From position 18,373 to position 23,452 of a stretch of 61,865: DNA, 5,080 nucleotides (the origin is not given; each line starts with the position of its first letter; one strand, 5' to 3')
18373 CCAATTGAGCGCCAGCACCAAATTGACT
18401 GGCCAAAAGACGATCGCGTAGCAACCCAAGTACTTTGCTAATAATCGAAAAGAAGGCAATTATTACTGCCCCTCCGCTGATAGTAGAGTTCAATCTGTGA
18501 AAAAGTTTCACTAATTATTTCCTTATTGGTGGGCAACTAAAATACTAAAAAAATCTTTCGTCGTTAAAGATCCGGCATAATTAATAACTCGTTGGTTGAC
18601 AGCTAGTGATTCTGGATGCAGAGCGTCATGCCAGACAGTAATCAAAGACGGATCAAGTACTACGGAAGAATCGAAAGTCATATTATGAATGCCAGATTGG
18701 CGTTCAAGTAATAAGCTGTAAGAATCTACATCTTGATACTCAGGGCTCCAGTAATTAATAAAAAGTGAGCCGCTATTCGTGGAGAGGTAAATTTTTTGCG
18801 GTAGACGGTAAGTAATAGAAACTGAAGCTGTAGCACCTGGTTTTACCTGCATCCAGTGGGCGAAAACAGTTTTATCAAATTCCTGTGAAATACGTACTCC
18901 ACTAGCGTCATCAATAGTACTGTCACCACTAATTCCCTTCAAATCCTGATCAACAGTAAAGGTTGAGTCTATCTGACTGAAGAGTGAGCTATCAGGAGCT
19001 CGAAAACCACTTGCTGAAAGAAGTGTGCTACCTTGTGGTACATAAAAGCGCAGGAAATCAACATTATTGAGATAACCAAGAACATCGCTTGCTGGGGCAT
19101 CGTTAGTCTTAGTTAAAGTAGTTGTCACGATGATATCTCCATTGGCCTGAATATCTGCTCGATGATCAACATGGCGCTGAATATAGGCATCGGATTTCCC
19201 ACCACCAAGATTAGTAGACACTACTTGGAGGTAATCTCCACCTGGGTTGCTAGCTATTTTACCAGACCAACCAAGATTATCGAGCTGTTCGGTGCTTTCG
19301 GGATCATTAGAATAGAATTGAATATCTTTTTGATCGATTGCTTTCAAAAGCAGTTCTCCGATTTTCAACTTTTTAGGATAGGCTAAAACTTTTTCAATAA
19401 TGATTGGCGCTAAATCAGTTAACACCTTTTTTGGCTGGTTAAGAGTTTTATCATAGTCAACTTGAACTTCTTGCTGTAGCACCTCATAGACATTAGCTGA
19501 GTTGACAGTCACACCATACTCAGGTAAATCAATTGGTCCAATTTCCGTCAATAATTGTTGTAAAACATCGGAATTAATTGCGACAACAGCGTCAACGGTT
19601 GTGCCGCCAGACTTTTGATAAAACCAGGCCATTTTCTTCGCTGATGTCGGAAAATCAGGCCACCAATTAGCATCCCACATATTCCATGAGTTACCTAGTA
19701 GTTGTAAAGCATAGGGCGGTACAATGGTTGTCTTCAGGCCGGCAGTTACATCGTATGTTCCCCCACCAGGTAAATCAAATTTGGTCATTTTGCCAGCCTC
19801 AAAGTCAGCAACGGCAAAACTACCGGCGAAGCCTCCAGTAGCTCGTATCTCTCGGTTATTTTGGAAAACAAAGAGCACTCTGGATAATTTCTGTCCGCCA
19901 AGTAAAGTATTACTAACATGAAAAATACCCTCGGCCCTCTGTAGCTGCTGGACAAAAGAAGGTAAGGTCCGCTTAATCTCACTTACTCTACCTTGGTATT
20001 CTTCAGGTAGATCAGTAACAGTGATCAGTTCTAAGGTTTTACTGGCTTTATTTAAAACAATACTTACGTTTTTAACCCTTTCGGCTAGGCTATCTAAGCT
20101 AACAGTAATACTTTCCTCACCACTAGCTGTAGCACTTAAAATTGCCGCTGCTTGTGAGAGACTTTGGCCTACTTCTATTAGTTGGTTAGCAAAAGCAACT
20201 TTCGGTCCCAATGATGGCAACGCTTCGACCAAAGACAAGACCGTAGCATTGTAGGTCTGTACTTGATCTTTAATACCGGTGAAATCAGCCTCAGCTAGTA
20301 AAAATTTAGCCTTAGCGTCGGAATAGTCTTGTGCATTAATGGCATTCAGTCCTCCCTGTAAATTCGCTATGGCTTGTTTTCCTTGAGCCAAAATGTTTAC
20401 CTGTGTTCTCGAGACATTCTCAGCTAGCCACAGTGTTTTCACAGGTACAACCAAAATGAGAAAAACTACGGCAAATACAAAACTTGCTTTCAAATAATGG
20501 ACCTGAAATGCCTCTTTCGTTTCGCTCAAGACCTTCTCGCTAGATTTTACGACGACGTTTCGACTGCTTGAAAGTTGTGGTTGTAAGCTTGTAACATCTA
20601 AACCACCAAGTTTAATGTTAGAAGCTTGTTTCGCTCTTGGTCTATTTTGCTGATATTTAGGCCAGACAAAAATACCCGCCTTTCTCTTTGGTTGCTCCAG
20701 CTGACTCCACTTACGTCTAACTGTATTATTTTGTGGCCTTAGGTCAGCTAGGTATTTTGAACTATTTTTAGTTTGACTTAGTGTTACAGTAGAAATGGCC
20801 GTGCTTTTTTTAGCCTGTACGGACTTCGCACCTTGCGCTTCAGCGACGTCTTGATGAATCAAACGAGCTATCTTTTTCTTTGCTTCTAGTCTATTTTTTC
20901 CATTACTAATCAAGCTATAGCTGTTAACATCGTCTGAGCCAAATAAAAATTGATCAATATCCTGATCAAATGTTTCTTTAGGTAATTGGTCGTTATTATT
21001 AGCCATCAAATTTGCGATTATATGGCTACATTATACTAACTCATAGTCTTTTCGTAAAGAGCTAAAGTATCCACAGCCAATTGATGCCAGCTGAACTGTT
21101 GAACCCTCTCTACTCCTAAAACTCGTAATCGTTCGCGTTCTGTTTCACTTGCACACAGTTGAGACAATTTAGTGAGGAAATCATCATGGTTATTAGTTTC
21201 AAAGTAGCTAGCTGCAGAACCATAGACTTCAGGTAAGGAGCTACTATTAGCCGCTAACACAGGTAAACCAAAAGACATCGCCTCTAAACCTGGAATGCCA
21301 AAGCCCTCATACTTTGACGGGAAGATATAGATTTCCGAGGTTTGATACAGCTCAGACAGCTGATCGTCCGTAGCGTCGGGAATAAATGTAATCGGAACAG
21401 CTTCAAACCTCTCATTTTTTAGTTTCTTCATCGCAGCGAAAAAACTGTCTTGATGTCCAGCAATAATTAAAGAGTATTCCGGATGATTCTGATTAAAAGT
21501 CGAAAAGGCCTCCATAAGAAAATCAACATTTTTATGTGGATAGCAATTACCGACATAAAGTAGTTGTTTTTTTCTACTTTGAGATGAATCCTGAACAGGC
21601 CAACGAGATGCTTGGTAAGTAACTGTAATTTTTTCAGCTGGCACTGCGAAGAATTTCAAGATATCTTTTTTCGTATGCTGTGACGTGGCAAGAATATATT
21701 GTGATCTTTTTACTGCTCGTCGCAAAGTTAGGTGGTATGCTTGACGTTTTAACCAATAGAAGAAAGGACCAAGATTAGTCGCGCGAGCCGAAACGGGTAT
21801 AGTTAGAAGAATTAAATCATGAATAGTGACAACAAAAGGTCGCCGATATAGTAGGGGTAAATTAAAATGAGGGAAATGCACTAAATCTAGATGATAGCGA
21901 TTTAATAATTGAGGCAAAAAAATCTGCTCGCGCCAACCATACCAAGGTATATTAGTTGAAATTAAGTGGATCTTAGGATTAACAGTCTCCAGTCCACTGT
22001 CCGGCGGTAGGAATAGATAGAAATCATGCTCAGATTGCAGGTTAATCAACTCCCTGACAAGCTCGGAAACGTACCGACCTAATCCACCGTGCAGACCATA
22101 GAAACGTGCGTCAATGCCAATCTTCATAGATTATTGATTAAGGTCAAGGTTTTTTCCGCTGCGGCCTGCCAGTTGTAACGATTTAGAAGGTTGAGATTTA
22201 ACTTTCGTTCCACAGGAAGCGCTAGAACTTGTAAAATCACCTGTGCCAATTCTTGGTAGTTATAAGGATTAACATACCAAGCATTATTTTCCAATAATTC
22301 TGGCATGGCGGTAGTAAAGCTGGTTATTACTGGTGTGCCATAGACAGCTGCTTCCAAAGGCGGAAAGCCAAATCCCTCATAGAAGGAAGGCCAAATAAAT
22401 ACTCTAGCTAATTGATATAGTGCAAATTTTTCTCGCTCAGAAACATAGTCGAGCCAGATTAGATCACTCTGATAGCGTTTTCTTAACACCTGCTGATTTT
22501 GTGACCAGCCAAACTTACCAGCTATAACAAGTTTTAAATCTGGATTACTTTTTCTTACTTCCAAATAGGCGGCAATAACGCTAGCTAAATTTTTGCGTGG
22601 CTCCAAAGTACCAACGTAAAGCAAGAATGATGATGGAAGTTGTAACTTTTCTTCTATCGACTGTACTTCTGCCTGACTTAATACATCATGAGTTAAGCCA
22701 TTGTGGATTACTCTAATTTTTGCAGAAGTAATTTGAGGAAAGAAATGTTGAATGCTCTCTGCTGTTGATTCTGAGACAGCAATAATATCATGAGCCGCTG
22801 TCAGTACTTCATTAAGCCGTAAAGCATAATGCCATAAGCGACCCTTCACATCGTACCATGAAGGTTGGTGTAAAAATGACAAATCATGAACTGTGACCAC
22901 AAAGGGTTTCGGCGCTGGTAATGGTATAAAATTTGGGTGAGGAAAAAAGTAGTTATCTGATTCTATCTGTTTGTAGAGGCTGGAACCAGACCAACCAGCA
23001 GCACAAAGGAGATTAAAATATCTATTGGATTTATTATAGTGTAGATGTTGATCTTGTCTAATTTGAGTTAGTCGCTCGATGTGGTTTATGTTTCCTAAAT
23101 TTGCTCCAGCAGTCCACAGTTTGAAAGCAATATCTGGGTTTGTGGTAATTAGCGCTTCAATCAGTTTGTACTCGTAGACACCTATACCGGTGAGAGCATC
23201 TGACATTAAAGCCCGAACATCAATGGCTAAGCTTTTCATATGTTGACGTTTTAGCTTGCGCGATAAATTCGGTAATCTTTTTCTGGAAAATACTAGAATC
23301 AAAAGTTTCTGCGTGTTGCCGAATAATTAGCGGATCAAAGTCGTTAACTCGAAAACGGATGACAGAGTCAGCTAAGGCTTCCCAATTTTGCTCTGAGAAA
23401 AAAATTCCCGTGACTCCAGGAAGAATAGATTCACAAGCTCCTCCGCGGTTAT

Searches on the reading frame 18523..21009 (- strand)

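Call 94: search_protein_families(library=pfam, proteins=[window:18523-21009:-], max_evalue=0.00001)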
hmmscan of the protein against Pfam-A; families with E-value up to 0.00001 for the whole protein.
window:18523-21009:- (828 aa): 1 family
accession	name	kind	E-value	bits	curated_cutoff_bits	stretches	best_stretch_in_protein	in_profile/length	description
PF13196.11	DUF4012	-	1.7e-25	90.7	28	1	377-514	5-142/144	Protein of unknown function (DUF4012)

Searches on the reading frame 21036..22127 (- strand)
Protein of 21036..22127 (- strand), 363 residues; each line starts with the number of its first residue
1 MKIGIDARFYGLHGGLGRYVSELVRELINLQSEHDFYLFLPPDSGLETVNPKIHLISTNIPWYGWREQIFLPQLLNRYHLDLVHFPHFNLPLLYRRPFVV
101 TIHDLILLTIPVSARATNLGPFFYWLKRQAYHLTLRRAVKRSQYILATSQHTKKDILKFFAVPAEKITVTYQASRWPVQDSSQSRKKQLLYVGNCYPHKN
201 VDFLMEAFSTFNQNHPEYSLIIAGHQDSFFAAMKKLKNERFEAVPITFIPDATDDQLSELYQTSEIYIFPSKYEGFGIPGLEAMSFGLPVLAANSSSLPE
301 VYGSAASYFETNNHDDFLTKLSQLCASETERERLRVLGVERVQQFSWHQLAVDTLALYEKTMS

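Call 95: search_protein_families(library=pfam, proteins=[window:21036-22127:-], max_evalue=0.00001)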
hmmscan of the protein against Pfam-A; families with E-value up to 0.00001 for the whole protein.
window:21036-22127:- (363 aa): 5 families
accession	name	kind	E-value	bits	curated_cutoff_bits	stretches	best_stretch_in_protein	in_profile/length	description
PF00534.26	Glycos_transf_1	-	1.1e-30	106.9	26.4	1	181-334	10-165/172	Glycosyl transferases group 1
PF13692.12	Glyco_trans_1_4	-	3.6e-22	79.6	27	1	187-325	2-140/142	Glycosyl transferases group 1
PF13439.12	Glyco_transf_4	-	2.9e-17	63.6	28.5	1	14-171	2-163/170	Glycosyltransferase Family 4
PF20706.3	GT4-conflict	-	1.9e-11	44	26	1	179-298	190-316/385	Family 4 Glycosyltransferase in conflict systems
PF13579.12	Glyco_trans_4_4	-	1.1e-09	39.2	29.7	1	14-169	1-154/158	Glycosyl transferase 4-like domain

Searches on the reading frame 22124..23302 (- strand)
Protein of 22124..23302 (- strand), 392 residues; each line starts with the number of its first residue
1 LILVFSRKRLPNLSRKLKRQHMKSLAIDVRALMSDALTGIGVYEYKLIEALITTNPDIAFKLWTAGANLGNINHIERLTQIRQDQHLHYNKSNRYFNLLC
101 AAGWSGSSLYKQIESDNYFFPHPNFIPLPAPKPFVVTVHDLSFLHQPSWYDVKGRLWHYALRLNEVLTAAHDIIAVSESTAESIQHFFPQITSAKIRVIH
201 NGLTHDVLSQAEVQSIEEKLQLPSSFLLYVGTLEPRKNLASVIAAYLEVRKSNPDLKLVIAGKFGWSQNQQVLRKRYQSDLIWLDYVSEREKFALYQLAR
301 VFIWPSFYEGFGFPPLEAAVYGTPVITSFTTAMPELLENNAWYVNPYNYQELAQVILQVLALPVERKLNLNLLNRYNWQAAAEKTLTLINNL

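Call 95: search_protein_families(library=pfam, proteins=[window:22124-23302:-], max_evalue=0.00001)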
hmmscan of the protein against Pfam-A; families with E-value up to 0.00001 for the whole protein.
window:22124-23302:- (392 aa): 4 families
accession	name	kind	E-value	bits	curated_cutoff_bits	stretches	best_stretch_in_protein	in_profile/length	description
PF00534.26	Glycos_transf_1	-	8.7e-27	94.2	26.4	1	223-365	14-160/172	Glycosyl transferases group 1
PF13692.12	Glyco_trans_1_4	-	1.4e-22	81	27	1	227-360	4-140/142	Glycosyl transferases group 1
PF13439.12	Glyco_transf_4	-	4.5e-10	40.3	28.5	1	130-204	95-167/170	Glycosyltransferase Family 4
PF20706.3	GT4-conflict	-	1.2e-08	34.9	26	1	165-344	142-324/385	Family 4 Glycosyltransferase in conflict systems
